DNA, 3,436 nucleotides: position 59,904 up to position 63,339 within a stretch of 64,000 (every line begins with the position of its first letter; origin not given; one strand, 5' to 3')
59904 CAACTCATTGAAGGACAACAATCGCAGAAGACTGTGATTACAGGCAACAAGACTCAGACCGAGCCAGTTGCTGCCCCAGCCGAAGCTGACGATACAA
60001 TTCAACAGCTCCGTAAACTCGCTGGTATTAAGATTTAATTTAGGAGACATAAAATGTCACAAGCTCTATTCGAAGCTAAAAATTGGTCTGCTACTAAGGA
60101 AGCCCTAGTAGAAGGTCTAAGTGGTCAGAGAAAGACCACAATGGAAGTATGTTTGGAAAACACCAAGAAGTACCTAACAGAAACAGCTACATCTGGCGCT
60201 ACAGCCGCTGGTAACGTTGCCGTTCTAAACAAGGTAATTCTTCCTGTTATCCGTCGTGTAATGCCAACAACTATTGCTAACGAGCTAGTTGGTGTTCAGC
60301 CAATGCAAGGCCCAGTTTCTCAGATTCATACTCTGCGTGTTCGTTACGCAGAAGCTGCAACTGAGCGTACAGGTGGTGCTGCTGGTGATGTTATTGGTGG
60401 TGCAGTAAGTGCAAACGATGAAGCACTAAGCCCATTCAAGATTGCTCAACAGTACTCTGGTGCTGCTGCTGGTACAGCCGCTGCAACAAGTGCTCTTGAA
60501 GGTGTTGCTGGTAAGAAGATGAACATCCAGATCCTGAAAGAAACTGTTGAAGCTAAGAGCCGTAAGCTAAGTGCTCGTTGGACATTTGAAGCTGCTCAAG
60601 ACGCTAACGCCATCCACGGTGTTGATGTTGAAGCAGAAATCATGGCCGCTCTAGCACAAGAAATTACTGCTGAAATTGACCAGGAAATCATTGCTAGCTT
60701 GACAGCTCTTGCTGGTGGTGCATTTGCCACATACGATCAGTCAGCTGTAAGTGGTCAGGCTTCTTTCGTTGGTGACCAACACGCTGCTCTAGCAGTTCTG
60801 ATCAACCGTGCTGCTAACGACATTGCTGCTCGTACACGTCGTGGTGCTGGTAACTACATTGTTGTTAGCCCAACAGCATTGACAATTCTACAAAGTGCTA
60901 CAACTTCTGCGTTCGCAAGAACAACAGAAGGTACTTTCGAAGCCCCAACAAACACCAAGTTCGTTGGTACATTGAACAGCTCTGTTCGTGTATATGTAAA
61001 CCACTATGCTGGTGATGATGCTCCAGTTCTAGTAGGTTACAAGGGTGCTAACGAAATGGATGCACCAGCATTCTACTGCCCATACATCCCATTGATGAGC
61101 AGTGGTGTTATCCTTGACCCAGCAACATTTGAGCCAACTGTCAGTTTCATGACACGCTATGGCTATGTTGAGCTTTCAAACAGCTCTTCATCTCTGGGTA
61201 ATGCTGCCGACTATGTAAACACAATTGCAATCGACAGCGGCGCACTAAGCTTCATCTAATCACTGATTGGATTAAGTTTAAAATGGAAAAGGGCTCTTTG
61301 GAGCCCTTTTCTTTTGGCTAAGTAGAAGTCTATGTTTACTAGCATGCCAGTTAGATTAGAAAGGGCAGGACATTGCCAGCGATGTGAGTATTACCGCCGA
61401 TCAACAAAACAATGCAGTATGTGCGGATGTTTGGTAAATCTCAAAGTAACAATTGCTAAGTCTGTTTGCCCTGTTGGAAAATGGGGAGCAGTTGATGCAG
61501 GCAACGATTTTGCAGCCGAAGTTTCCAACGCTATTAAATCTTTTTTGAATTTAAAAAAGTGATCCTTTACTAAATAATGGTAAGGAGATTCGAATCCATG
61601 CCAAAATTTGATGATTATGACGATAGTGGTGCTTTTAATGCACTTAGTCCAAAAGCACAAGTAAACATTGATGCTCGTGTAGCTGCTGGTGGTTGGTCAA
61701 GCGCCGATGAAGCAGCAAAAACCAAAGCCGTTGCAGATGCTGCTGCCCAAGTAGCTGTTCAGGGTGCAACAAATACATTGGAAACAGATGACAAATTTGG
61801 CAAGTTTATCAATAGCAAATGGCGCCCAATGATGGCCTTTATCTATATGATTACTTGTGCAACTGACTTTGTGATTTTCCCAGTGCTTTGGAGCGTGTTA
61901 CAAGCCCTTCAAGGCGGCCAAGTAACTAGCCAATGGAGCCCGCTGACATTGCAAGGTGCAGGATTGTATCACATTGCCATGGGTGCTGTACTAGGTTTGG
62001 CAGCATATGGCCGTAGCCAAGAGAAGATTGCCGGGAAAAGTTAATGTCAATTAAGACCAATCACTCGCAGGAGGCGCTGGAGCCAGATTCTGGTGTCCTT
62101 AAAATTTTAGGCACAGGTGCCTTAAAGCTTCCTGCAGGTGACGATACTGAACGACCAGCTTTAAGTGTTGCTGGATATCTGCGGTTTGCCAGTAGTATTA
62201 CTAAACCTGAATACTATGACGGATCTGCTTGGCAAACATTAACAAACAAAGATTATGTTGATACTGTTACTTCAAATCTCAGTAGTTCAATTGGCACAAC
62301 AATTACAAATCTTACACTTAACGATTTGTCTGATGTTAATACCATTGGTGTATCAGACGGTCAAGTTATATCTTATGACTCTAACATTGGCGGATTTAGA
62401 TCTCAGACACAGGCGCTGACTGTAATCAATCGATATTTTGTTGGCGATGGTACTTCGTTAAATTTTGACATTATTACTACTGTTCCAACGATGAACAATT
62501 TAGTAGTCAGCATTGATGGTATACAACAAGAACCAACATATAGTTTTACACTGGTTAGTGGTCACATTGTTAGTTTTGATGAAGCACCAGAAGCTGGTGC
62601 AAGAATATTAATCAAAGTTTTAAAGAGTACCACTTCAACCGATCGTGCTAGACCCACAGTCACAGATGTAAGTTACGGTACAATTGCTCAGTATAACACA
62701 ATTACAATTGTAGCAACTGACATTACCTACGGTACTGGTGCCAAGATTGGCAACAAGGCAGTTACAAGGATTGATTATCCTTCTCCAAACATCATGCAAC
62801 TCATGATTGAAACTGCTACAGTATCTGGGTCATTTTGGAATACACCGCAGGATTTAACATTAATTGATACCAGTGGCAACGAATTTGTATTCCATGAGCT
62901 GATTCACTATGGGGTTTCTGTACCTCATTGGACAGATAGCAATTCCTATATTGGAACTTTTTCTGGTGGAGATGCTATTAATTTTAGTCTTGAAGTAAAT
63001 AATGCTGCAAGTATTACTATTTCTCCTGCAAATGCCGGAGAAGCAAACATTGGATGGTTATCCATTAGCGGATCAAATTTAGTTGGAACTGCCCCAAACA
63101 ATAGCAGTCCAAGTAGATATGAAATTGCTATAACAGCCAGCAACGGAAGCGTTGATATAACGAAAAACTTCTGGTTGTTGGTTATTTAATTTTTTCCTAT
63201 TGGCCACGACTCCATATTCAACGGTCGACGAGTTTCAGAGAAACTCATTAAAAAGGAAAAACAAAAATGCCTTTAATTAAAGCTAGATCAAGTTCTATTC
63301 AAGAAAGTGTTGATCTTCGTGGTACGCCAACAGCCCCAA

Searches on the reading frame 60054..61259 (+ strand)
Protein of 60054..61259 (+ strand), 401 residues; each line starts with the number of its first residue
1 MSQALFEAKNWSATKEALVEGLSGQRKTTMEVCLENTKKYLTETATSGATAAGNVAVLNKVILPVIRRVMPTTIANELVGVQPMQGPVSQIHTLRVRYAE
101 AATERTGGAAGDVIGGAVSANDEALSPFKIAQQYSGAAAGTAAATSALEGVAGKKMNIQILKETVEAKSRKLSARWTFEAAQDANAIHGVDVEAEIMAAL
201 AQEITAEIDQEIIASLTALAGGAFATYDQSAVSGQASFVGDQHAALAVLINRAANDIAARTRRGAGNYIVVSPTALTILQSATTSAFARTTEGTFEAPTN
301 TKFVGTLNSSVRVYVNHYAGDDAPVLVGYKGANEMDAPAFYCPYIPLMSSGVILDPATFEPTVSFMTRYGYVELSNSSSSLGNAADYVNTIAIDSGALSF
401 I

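Call 47: search_protein_families(library=phrogs, proteins=[window:60054-61259:+], max_evalue=0.001)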
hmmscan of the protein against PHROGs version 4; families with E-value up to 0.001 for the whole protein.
window:60054-61259:+ (401 aa): 5 families
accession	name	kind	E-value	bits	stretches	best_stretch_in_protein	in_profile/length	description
phrog_138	-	head and packaging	5.5e-97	326.6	1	9-392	8-427/444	major head protein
phrog_1014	-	unknown function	3.5e-08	33.5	1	156-314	322-479/567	-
phrog_20655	-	head and packaging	3.4e-06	26.9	0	4-94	44-129/534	major head protein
phrog_12830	-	head and packaging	1.7e-05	26.1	1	60-94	94-128/128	major head protein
phrog_14392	-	unknown function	7.3e-05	23.5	1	197-220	22-45/47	-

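Call 49: search_dna_similar(query=window:60054-61259:+, collection=phages, mode=protein, max_rows=15)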
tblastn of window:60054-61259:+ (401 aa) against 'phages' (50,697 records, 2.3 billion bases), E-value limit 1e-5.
Records with a match: 2577; places in all: 2750; records where one place covers at least 80% of the query: 145.
Best place of each record, by identity: 60-80% 76; <60% 2501.
By first word of the organism name: Escherichia 671; Synechococcus 383; Klebsiella 331; Salmonella 203; Vibrio 136; Shigella 89; Aeromonas 86; Acinetobacter 71; Cyanophage 61; Enterobacter 58; and 60 more.
By host as written in the record: - 460; Escherichia coli 282; Klebsiella pneumoniae 115; Synechococcus 107; Escherichia coli O157:H7 39; Synechococcus sp. 38; Salmonella enterica 29; Synechococcus sp. WH7803 28; and 573 more.
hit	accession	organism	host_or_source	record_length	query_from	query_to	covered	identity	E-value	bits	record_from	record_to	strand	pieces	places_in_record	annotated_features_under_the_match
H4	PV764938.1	Sinorhizobium phage Phosso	Sinohrizobium meliloti NRRL L-50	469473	5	401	99%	65.4%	2e-149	473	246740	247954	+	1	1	major capsid protein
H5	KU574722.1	Pectobacterium phage vB_PcaM_CBB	Pectobacterium carotovorum subsp. ...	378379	1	393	98%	64.7%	6e-150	475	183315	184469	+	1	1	precursor of major head subunit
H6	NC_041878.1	Pectobacterium phage vB_PcaM_CBB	Pectobacterium carotovorum subsp. ...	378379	1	393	98%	64.7%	6e-150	475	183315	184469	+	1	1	major head protein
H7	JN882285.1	Cronobacter phage vB_CsaM_GAP32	Cronobacter sakazakii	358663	1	393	98%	64.7%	7e-150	474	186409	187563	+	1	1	precursor of major head subunit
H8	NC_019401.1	Cronobacter phage vB_CsaM_GAP32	Cronobacter sakazakii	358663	1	393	98%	64.7%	7e-150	474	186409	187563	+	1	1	major head protein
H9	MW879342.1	Erwinia phage pEa_SNUABM_19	Erwinia amylovora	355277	1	393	98%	64.4%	1e-149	474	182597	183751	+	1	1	hypothetical protein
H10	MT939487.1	Erwinia phage pEa_SNUABM_47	Erwinia amylovora SNUABM_01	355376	1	393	98%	64.4%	1e-149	474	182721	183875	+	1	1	putative major capsid protein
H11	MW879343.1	Erwinia phage pEa_SNUABM_44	Erwinia amylovora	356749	1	393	98%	64.4%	1e-149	474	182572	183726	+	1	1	hypothetical protein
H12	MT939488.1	Erwinia phage pEa_SNUABM_50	Erwinia amylovora SNUABM_01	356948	1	393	98%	64.4%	1e-149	474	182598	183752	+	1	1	putative major capsid protein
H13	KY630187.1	Serratia phage BF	Serratia marcescens UCC2017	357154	1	393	98%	64.4%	1e-149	474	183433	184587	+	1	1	precursor of major head subunit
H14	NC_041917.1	Serratia phage BF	Serratia marcescens UCC2017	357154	1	393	98%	64.4%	1e-149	474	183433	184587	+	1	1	major head protein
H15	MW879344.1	Erwinia phage pEa_SNUABM_49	Erwinia amylovora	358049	1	393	98%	64.4%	1e-149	474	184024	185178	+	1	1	hypothetical protein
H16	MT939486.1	Erwinia phage pEa_SNUABM_12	Erwinia amylovora SNUABM_01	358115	1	393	98%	64.4%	1e-149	474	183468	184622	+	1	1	putative major capsid protein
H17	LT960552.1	Yersinia phage fHe-Yen9-03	-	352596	1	393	98%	64.4%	2e-149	473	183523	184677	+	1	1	g253: Phage major capsid protein of Caudovirales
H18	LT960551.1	Yersinia phage fHe-Yen9-04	-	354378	1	393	98%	64.4%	2e-149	473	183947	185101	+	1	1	g250: Phage major capsid protein of Caudovirales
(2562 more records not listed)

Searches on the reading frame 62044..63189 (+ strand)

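Call 47: search_protein_families(library=phrogs, proteins=[window:62044-63189:+], max_evalue=0.001)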
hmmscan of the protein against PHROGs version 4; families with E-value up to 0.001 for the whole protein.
window:62044-63189:+ (381 aa): 8 families
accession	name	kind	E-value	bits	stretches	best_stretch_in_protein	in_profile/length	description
phrog_24138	-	unknown function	1.2e-07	32.3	1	16-72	30-86/347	-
phrog_1325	-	unknown function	9.6e-07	29.5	1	21-69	36-84/334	-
phrog_25721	-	unknown function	2.5e-06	27.8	1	24-73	38-87/340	-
phrog_2803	-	unknown function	9.5e-06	26.1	1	22-81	38-100/311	-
phrog_5621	-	unknown function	1.6e-05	25.3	1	16-77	30-91/396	-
phrog_29838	-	unknown function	2.4e-05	24.6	1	22-94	36-101/343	-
phrog_18673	-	tail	3.4e-05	24.2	1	145-218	39-110/373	tail fiber protein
phrog_2710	-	tail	0.00038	20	1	68-219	153-277/781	tail fiber protein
